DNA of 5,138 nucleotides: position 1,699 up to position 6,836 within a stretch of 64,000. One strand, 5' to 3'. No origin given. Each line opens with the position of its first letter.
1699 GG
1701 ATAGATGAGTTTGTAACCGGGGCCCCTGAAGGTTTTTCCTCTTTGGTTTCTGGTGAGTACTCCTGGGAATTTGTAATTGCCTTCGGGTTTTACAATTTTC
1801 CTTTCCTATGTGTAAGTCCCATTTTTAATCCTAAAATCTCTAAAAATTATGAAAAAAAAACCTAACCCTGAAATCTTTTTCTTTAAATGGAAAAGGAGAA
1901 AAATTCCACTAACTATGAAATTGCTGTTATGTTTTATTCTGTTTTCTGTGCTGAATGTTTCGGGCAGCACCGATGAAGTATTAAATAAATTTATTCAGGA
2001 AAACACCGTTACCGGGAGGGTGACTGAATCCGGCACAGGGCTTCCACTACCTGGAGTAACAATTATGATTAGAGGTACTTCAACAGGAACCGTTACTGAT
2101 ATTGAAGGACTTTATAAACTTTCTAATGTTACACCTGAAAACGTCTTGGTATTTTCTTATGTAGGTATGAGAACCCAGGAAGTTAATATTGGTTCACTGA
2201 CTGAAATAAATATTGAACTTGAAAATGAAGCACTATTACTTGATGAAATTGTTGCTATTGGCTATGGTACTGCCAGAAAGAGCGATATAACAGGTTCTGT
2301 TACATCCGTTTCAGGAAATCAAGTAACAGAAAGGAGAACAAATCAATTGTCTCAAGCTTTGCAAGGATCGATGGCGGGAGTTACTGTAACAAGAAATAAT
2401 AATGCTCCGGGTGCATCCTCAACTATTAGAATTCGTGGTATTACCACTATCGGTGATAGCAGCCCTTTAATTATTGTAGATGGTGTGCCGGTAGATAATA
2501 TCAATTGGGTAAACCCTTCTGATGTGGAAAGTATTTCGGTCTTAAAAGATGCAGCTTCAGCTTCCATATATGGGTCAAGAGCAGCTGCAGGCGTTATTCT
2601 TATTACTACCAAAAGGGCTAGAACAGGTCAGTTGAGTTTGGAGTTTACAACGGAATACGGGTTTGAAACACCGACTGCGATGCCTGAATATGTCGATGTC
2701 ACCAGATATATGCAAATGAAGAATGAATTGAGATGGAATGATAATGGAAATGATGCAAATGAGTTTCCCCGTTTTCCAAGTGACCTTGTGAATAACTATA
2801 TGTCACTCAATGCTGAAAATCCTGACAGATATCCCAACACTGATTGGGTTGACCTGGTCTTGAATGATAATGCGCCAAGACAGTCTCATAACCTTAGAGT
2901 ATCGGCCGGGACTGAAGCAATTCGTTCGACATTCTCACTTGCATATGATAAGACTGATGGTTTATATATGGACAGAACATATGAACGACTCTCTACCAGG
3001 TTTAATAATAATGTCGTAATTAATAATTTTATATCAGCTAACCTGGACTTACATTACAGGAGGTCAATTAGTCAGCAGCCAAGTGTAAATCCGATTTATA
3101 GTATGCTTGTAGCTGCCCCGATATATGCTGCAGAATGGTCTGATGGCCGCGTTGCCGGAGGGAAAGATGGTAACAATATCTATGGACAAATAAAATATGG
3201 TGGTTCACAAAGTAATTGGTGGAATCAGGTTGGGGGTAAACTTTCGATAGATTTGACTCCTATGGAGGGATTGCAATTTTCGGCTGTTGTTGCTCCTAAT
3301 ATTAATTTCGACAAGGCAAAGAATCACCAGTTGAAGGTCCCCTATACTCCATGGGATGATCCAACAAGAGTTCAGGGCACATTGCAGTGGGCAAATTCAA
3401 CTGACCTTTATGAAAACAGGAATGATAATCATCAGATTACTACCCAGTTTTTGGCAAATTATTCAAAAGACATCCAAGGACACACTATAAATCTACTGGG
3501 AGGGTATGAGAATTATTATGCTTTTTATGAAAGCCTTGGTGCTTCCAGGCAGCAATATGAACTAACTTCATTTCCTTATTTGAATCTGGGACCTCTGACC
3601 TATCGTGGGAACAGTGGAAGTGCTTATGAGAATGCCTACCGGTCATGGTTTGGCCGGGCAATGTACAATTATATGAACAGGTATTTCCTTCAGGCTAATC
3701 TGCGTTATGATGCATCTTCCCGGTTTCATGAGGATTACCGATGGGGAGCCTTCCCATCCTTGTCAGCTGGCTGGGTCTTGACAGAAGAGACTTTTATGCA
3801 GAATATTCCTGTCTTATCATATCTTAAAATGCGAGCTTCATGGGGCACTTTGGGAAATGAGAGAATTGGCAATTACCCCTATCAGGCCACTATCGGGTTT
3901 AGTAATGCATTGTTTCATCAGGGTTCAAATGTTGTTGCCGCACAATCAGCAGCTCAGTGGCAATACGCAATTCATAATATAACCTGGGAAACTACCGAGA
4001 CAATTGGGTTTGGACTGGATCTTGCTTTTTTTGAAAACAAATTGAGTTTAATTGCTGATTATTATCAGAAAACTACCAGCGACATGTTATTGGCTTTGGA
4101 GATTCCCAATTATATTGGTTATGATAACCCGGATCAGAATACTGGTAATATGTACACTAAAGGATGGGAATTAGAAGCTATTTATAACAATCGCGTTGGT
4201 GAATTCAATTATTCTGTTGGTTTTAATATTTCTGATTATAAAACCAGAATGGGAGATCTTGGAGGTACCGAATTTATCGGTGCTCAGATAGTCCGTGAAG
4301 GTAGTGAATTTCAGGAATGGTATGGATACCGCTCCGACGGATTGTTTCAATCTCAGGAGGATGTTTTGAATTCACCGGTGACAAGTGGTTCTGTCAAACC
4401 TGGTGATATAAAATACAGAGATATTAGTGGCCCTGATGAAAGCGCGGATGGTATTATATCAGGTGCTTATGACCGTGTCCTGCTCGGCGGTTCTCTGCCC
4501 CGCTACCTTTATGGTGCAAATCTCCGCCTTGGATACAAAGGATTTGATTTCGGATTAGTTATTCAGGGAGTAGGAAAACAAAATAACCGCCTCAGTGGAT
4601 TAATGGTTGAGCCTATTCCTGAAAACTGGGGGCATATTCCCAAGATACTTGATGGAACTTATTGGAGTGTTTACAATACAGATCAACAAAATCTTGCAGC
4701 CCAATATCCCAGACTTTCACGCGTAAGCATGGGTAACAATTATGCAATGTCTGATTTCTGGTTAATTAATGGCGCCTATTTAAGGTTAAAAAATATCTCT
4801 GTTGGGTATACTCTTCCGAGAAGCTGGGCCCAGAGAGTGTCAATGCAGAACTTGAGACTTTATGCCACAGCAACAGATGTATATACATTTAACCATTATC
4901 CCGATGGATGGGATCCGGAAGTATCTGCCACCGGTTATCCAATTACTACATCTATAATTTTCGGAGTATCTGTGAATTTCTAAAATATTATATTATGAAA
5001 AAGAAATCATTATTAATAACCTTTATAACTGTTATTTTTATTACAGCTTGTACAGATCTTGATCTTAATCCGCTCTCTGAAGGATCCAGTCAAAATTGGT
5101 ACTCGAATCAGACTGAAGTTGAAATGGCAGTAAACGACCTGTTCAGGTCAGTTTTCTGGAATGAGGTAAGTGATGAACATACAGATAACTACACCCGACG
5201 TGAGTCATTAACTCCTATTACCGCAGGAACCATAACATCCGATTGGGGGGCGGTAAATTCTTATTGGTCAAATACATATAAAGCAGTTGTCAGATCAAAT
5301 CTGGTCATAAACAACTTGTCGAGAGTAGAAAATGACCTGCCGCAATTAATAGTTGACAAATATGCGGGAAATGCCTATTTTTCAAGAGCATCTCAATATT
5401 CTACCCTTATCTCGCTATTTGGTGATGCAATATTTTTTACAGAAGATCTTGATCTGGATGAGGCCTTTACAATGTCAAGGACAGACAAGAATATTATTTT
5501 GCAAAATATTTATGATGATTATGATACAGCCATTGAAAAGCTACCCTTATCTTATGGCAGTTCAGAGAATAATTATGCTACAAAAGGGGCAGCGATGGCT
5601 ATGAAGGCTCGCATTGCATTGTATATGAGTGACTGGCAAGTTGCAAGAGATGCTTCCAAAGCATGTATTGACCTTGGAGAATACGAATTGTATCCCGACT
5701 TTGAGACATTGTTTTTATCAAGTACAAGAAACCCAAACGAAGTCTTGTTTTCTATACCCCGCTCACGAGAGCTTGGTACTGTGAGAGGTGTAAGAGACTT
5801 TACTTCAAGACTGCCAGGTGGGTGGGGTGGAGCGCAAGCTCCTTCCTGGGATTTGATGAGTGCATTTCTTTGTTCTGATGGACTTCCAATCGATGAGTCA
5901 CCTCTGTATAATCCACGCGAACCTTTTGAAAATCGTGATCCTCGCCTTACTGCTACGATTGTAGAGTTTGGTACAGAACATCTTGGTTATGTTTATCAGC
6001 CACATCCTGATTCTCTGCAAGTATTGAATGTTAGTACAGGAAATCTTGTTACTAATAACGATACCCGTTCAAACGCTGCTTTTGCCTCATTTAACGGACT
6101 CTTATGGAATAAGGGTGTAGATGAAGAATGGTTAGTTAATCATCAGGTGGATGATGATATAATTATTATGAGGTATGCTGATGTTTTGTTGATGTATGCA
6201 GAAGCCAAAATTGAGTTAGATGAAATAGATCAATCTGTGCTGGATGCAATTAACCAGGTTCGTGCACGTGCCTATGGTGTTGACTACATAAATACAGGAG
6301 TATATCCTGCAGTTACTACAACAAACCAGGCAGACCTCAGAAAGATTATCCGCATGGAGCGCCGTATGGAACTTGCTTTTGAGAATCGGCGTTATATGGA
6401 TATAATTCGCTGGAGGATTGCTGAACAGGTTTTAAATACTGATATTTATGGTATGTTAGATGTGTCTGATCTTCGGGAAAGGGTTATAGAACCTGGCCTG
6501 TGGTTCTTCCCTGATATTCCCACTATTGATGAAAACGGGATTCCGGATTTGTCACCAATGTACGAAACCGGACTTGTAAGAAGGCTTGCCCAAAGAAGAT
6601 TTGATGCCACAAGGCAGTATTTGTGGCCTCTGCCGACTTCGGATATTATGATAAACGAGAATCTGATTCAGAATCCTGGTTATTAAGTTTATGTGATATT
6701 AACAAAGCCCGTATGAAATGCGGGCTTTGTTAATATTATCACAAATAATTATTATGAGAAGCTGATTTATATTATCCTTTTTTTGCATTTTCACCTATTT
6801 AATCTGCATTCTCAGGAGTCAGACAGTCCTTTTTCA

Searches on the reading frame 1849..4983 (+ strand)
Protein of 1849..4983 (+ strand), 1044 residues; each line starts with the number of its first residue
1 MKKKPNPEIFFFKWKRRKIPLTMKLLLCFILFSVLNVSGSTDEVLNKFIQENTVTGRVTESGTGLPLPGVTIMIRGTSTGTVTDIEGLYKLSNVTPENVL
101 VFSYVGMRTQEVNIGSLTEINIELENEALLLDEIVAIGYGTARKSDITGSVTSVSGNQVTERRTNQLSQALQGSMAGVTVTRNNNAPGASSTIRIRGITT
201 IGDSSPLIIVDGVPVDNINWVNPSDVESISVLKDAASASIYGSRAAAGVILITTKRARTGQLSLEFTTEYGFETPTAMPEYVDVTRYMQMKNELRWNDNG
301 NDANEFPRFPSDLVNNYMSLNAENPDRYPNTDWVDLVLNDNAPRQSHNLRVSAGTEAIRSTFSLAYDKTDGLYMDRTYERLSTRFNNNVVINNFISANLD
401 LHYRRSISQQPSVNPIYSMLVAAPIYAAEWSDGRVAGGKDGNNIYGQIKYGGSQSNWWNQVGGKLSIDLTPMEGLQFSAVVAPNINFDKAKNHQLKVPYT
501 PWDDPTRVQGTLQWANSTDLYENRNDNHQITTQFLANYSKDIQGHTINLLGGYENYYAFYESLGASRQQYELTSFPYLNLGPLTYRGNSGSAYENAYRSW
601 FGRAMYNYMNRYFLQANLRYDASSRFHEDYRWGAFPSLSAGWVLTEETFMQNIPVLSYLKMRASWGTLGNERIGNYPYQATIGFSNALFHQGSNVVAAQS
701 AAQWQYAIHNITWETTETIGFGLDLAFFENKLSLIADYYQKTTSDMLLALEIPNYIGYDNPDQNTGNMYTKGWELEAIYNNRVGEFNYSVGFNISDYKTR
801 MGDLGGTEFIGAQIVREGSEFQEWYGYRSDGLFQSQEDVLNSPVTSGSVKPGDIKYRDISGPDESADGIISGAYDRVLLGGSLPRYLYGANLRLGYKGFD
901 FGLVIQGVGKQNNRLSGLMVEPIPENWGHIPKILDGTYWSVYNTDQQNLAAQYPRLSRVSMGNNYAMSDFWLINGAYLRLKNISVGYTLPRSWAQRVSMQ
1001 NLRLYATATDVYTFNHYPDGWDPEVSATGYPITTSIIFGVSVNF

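Call 44: search_protein_families(library=pfam, proteins=[window:1849-4983:+], max_evalue=0.00001)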
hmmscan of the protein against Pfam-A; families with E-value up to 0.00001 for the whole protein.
window:1849-4983:+ (1044 aa): 3 families
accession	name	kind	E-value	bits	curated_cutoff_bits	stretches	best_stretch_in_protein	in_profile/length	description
PF07715.20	Plug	-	6.4e-21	75.3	23.9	1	144-249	2-107/107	TonB-dependent Receptor Plug Domain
PF13715.12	CarbopepD_reg_2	-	1.9e-18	66.7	32.2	1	54-135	1-87/88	CarboxypepD_reg-like domain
PF13620.12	CarboxypepD_reg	-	1.2e-09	38.9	32.3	1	53-124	1-81/82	Carboxypeptidase regulatory-like domain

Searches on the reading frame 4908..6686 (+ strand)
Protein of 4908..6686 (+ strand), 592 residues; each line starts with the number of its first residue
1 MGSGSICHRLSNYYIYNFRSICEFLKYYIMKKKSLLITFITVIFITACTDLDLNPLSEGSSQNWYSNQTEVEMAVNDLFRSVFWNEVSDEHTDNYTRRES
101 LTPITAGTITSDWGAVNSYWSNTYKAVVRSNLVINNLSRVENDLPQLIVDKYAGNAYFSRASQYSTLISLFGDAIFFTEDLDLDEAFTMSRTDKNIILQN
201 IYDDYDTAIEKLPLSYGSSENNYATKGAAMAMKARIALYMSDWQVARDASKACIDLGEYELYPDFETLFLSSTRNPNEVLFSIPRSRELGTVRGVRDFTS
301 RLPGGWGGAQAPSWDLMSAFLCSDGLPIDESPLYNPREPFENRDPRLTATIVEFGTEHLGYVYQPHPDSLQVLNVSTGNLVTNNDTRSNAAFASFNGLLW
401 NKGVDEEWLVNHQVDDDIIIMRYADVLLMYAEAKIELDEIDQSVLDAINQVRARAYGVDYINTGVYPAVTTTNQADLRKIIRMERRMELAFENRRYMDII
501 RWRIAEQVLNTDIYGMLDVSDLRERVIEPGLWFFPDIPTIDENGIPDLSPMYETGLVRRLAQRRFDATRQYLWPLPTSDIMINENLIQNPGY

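Call 44: search_protein_families(library=pfam, proteins=[window:4908-6686:+], max_evalue=0.00001)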
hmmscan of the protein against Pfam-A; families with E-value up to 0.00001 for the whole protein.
window:4908-6686:+ (592 aa): 2 families
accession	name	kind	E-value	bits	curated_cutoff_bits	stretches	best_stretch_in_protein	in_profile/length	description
PF07980.17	SusD_RagB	-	2e-47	162.7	23.1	1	303-592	36-297/297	SusD family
PF14322.12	SusD-like_3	-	9.1e-16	59.1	27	1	88-238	44-191/191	Starch-binding associating with outer membrane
